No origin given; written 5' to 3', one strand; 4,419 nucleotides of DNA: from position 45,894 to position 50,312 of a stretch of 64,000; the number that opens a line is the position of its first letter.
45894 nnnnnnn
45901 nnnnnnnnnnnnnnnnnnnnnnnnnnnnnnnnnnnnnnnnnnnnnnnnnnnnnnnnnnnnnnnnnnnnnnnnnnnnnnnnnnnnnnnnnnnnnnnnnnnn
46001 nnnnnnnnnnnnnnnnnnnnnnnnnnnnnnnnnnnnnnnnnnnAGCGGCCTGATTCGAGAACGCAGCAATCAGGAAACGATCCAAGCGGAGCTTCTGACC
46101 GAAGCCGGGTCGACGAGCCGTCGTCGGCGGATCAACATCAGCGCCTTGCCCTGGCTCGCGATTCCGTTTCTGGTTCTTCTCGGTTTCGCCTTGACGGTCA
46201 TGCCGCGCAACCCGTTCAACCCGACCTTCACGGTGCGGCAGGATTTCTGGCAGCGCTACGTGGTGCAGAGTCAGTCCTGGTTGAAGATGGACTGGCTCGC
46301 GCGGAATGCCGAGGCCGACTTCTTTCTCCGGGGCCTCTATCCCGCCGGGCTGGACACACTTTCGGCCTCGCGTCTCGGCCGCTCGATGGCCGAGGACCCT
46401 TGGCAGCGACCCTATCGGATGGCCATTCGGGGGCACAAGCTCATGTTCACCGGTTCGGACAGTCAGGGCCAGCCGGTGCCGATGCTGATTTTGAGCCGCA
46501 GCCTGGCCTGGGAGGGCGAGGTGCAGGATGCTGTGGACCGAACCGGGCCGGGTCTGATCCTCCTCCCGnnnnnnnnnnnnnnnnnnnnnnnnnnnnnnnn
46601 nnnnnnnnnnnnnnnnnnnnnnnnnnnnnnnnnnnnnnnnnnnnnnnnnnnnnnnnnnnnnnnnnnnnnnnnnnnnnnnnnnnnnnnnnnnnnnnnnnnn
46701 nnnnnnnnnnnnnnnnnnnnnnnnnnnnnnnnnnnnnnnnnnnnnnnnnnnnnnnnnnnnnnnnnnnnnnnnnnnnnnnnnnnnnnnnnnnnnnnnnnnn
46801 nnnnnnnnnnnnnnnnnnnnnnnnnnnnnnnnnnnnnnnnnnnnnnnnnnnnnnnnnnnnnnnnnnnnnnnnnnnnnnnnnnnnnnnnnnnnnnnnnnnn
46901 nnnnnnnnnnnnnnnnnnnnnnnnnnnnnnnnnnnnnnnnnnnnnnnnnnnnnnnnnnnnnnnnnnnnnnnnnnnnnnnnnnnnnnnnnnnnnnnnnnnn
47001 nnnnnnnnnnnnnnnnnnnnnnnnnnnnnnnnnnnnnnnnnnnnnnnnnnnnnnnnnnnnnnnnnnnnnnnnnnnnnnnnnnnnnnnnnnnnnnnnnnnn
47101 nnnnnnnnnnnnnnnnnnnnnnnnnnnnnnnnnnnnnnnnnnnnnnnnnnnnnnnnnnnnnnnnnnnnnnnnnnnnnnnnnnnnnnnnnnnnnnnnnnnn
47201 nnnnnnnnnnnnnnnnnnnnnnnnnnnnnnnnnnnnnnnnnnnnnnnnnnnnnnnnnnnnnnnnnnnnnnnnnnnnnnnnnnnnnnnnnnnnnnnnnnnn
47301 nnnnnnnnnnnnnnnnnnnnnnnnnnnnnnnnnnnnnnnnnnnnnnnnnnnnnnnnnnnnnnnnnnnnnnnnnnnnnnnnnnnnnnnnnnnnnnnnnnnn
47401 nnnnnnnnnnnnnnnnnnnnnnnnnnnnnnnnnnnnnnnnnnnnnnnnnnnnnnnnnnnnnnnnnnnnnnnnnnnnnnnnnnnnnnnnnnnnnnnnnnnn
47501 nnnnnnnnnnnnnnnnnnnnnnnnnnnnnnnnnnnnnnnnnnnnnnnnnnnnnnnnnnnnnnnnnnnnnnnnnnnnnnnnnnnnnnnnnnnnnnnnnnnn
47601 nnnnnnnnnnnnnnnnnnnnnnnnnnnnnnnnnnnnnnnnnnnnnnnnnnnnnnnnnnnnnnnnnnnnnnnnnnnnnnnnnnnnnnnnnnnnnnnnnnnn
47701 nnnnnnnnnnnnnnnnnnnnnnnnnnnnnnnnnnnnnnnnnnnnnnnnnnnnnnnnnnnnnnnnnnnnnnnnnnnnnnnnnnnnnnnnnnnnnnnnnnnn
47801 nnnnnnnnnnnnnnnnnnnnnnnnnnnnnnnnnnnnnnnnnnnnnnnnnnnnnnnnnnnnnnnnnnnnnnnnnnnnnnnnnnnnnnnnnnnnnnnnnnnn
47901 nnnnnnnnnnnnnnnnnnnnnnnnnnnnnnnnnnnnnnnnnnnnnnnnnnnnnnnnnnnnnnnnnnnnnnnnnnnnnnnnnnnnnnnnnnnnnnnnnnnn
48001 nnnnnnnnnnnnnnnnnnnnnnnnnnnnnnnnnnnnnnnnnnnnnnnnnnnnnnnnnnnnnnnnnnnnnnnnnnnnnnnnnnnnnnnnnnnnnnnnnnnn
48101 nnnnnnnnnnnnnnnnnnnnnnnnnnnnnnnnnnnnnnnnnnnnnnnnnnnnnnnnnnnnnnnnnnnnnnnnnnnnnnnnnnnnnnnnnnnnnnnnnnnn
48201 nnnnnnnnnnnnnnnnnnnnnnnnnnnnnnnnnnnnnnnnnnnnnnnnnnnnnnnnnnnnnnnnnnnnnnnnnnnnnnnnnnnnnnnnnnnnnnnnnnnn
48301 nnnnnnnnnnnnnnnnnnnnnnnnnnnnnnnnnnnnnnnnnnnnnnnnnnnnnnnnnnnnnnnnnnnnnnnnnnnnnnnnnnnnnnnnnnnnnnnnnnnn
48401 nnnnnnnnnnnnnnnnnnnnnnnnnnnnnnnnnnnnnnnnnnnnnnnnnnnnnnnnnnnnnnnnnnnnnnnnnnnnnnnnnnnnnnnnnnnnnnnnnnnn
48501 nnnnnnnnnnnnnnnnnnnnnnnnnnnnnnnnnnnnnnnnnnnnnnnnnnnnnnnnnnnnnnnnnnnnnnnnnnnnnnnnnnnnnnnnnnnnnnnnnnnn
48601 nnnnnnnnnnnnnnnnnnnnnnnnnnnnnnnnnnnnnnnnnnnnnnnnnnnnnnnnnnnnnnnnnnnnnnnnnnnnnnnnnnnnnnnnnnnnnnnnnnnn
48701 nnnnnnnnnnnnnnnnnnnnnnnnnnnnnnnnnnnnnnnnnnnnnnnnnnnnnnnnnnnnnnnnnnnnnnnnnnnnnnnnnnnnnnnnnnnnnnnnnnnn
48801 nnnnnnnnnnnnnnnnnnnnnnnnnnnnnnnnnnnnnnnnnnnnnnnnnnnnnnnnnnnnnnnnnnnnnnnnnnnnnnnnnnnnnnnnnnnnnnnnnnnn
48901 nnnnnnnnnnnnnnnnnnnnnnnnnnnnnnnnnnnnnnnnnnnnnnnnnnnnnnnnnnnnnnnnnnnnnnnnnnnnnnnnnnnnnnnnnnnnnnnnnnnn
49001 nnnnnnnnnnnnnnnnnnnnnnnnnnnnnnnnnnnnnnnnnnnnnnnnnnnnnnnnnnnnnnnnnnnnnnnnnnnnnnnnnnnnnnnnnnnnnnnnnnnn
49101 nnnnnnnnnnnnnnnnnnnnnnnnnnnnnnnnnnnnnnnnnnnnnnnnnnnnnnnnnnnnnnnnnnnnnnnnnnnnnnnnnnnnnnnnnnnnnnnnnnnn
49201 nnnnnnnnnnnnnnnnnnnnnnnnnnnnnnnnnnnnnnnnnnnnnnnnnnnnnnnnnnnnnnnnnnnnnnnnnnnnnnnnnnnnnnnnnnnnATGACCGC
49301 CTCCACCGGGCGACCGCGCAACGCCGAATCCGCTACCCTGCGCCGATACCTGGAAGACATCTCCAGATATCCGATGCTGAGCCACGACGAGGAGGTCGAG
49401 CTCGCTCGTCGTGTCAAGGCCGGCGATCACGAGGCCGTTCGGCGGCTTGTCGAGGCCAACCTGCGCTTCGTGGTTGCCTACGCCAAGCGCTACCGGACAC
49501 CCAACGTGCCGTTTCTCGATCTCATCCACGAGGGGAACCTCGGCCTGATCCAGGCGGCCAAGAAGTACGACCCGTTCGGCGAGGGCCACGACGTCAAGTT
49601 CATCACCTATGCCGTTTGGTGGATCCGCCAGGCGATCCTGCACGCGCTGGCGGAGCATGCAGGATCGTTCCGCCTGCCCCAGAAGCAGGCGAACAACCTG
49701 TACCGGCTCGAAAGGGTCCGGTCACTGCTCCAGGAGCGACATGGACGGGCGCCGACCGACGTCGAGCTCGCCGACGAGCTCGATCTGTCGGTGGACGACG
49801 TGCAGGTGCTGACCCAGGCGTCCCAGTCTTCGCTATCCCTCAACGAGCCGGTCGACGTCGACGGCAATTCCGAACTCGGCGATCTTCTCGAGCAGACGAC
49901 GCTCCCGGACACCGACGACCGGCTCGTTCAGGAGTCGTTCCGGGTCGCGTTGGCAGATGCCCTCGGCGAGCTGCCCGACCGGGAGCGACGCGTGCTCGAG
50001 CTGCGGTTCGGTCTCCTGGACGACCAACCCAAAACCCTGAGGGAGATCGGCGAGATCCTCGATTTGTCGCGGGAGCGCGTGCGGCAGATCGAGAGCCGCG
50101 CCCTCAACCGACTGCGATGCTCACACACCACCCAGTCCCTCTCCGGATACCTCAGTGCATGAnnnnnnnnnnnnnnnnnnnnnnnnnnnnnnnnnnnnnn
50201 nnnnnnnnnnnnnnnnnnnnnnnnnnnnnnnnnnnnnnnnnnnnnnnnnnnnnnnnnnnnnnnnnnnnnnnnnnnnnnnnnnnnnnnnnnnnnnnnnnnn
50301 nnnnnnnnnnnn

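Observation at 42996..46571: Translationally coupled triad of unknown function: DUF1844, TPR/zinc-ribbon polytopic membrane protein, DUF4388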

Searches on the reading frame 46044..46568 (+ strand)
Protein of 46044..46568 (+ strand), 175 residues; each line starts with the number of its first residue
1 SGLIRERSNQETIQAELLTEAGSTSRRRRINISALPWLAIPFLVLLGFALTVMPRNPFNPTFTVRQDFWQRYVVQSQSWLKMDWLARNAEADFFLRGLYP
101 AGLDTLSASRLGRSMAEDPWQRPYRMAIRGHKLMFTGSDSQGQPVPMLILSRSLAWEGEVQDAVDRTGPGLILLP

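Call 73: search_solved_structures(query=A7, max_evalue=10, show_alignments=3)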
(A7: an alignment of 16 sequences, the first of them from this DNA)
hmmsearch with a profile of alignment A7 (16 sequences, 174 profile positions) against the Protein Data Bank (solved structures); distinct sequences matched with E-value up to 10: 20.
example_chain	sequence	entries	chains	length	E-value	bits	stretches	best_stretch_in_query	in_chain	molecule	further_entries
29jd_A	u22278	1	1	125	1.3e-05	28.2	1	81-147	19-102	Type II secretion system core protein G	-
2kep_A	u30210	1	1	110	2.6e-05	27.2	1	70-132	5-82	General secretion pathway protein G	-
3gn9_A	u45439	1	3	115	9.4e-05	25.4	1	77-132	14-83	Type II secretory pathway, pseudopilin EpsG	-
3fu1_A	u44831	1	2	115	0.0001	25.3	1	78-135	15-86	General secretion pathway protein G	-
4lw9_A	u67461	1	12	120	0.00014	24.8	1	80-135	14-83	Type II secretion system protein G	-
3g20_A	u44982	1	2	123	0.0057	19.6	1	107-146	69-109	Type II secretion protein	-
1t92_A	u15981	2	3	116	0.007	19.3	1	107-145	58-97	General secretion pathway protein G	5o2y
7by5_A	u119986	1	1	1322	0.028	17.3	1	98-140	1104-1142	Tetanus toxin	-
5n0b_A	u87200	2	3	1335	0.028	17.3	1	98-140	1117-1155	Tetanus toxin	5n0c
5wda_A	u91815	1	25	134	0.13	15.2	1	107-130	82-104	General secretion pathway protein G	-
1diw_A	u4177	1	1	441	0.16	14.9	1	98-140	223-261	TETANUS TOXIN HC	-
1dll_A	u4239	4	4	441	0.16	14.9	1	98-140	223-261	TETANUS TOXIN | Tetanus toxin (Tentoxylysin)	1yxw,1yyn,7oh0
1dfq_A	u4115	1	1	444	0.16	14.9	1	98-140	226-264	TETANUS TOXIN HC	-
3hmy_A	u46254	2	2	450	0.16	14.9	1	98-140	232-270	Tetanus toxin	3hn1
7by4_A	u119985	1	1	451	0.16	14.9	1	98-140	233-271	Tetanus toxin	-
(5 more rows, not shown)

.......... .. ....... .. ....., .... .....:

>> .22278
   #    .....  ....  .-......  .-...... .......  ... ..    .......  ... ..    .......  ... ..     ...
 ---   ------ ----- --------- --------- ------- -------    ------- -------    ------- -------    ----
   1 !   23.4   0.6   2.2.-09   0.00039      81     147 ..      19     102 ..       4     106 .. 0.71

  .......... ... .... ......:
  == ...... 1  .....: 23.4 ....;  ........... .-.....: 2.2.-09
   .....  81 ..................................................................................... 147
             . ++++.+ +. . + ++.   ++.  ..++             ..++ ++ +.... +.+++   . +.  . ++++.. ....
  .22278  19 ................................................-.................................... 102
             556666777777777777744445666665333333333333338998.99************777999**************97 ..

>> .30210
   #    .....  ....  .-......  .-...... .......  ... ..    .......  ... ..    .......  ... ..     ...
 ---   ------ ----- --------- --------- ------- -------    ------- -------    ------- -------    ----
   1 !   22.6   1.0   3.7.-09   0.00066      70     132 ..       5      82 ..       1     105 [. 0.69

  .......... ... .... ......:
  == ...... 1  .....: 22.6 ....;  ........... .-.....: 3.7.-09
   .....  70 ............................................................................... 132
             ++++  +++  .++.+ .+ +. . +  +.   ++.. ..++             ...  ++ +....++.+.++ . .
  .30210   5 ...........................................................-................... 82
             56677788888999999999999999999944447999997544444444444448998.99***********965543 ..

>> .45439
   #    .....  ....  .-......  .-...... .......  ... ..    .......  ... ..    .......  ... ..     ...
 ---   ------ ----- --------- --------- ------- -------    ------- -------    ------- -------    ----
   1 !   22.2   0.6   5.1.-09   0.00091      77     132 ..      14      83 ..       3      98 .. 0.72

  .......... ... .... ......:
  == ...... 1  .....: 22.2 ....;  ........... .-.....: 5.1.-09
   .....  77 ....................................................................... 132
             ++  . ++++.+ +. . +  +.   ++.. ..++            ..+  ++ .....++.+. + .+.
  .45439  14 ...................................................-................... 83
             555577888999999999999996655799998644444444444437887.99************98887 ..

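Call 74: search_protein_families(library=pfam, alignment_id=A7, max_evalue=1)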
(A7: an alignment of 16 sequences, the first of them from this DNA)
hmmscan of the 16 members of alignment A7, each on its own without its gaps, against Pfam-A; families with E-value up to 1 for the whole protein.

A. member 1, seq(175 aa): 1 family
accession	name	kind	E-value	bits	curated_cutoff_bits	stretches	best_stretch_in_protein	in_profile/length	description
PF14798.11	Ca_hom_mod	-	0.024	14.2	25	1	16-81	164-228/252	Calcium homeostasis modulator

B. families by the number of members that match (of 16 scanned): 10 families
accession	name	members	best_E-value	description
PF08334.16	T2SSG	14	1.9e-06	Type II secretion system (T2SS), protein G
PF14798.11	Ca_hom_mod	1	0.024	Calcium homeostasis modulator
PF16734.10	Pilin_GH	1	0.03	Type IV pilin-like G and H, putative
PF01978.25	TrmB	1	0.052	Sugar-specific transcriptional regulator TrmB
PF13567.11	DUF4131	1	0.11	Domain of unknown function (DUF4131)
PF17628.7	IncD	1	0.13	Inclusion membrane protein D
PF06024.17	Orf78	1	0.14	Orf78 (ac78)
PF11065.13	DUF2866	1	0.18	Protein of unknown function (DUF2866)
PF20984.2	PT26-6P_helical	1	0.19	PT26-6P, helical domain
PF13160.11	DUF3995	1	0.21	Protein of unknown function (DUF3995)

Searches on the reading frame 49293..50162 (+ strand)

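Call 3: search_protein_families(library=pfam, proteins=[window:49293-50162:+], max_evalue=0.01)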
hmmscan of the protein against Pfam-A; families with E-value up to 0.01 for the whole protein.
window:49293-50162:+ (289 aa): 5 families
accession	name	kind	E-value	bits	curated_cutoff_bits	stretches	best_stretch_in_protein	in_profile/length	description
PF04545.22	Sigma70_r4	-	2.3e-21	75.5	24.1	1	223-275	1-49/50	Sigma-70, region 4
PF04539.22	Sigma70_r3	-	7.1e-17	61.7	25.3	1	135-205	2-72/78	Sigma-70 region 3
PF04542.20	Sigma70_r2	-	1.4e-15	57.3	24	1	52-121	1-67/71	Sigma-70 region 2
PF00140.25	Sigma70_r1_2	-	8.6e-13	48.5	22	1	16-47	3-34/34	Sigma-70 factor, region 1.2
PF08281.18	Sigma70_r4_2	-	0.00017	21.6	25.7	1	218-274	2-54/54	Sigma-70, region 4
